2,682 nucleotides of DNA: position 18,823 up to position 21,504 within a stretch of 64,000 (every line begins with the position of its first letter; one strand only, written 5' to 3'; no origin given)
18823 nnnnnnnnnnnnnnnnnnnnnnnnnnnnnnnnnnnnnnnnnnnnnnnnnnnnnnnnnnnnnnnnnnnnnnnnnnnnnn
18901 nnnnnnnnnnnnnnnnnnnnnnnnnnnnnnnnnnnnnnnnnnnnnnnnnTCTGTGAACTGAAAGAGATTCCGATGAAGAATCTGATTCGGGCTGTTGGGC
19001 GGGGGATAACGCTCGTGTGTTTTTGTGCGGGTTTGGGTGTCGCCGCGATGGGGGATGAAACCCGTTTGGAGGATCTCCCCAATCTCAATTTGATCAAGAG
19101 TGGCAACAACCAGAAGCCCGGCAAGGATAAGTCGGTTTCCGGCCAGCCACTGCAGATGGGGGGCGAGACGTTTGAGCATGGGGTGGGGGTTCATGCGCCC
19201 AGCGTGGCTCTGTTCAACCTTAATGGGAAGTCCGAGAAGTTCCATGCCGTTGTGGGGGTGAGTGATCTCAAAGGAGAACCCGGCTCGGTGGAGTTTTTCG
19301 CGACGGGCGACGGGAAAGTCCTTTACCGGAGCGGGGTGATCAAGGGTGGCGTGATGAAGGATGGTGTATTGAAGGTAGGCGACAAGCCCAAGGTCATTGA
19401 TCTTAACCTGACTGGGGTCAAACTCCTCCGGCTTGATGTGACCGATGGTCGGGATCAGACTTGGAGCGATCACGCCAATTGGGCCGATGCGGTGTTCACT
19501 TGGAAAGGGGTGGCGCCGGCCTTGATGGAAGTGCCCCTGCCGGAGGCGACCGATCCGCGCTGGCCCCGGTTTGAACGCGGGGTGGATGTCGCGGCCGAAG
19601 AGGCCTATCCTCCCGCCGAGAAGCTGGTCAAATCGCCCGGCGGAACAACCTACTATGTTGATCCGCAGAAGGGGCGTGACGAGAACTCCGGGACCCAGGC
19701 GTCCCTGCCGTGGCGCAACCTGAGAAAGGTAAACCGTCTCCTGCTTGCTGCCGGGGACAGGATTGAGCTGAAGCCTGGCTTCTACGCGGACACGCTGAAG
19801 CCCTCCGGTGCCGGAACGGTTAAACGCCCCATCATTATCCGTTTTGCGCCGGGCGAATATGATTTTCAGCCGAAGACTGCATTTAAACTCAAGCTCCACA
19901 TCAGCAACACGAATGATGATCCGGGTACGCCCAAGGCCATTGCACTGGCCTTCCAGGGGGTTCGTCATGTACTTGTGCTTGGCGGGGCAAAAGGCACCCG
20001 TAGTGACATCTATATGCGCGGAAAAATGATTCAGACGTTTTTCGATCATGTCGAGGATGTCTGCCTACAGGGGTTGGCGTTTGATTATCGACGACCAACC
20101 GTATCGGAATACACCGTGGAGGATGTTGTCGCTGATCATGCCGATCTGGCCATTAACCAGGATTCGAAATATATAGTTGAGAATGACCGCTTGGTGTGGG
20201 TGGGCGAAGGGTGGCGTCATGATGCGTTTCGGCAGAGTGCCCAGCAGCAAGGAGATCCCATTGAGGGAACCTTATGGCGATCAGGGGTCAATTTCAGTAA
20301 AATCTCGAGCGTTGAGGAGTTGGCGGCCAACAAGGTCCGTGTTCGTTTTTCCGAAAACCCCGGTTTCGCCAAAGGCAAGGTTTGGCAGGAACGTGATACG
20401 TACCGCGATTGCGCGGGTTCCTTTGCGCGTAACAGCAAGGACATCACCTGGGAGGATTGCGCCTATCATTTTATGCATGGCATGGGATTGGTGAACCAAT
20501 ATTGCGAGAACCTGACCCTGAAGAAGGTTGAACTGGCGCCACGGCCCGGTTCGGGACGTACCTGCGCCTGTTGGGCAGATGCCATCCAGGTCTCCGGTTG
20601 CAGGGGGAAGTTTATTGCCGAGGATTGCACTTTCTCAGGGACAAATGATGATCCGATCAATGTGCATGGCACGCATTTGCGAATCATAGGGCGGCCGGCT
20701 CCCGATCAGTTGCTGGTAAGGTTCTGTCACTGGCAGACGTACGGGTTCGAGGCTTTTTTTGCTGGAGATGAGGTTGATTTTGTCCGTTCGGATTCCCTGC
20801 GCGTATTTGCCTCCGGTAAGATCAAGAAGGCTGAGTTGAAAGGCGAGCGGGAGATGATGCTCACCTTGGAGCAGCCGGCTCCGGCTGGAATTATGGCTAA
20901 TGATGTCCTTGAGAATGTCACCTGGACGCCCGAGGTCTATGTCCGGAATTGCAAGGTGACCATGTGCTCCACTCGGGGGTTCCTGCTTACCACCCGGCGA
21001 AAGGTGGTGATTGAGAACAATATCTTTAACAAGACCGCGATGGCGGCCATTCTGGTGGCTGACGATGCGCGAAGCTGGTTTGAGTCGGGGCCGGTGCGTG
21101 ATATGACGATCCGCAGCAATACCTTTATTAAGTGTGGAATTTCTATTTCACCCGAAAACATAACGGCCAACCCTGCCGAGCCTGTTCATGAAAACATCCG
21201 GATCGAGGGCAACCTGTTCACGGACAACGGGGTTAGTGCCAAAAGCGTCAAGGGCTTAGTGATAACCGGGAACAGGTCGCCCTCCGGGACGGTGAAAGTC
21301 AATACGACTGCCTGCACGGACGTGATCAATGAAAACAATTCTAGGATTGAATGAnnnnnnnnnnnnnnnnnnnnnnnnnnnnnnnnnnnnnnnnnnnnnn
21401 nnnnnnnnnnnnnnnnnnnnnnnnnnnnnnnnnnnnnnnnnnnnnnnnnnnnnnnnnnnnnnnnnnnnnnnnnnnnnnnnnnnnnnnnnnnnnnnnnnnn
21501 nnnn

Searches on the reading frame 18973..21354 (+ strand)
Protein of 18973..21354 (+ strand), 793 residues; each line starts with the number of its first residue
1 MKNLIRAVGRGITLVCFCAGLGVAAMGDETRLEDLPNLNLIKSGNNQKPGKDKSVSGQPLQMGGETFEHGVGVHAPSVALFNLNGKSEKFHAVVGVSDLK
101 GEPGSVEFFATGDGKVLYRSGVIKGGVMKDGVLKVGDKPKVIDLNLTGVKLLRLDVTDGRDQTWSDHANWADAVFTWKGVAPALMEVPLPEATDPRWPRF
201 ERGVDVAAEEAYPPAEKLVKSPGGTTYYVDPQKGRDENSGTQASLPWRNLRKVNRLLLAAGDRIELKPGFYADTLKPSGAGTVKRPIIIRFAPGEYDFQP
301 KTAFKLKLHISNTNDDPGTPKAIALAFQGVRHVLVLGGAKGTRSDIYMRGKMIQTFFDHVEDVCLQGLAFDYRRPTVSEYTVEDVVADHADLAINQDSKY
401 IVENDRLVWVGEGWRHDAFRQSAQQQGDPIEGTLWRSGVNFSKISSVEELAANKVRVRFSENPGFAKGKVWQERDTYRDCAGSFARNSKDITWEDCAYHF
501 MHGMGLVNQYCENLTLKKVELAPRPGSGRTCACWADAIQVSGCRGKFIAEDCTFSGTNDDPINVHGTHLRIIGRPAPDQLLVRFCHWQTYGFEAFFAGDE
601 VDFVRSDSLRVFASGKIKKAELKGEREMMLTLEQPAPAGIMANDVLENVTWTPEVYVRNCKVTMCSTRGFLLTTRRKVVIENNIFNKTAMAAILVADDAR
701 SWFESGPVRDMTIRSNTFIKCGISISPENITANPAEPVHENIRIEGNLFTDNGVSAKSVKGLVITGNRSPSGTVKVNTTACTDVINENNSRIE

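Call 3: search_protein_families(library=pfam, proteins=[window:18973-21354:+], max_evalue=0.01)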
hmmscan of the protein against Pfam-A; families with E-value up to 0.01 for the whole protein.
window:18973-21354:+ (793 aa): 5 families
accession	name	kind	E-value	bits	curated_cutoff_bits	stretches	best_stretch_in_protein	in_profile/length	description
PF08305.17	NPCBM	-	2.5e-34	118.7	23.9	1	30-176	3-137/137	NPCBM/NEW2 domain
PF23764.1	Beta-barrel_GLAA-B_II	-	4.3e-22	78.5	28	1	579-646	1-67/67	GLAA-B beta-barrel domain II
PF13229.12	Beta_helix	-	6.7e-08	32.7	25.9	1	656-767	58-147/158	Right handed beta helix region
PF23763.2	Beta-barrel_GLAA-B_I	-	0.0001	22.9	28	1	378-458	1-82/95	GLAA-B beta-barrel domain I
PF05048.19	NosD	-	0.00054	19.9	23.6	1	650-755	66-152/212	Periplasmic copper-binding protein (NosD)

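Call 6: search_protein_families(library=ncbifam, proteins=[window:18973-21354:+], max_evalue=0.01)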
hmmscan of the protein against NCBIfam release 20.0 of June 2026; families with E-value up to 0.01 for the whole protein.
window:18973-21354:+ (793 aa): 2 families
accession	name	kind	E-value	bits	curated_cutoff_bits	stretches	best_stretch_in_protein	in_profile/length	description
NF047897.1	LctobiosidLnbX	equivalog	6.4e-06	24.3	2500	1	221-269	40-90/1498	lacto-N-biosidase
NF047854.1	LIC10774_subfam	equivalog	0.00054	19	380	1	224-274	58-106/358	LIC10774/LIC10365 family surface protein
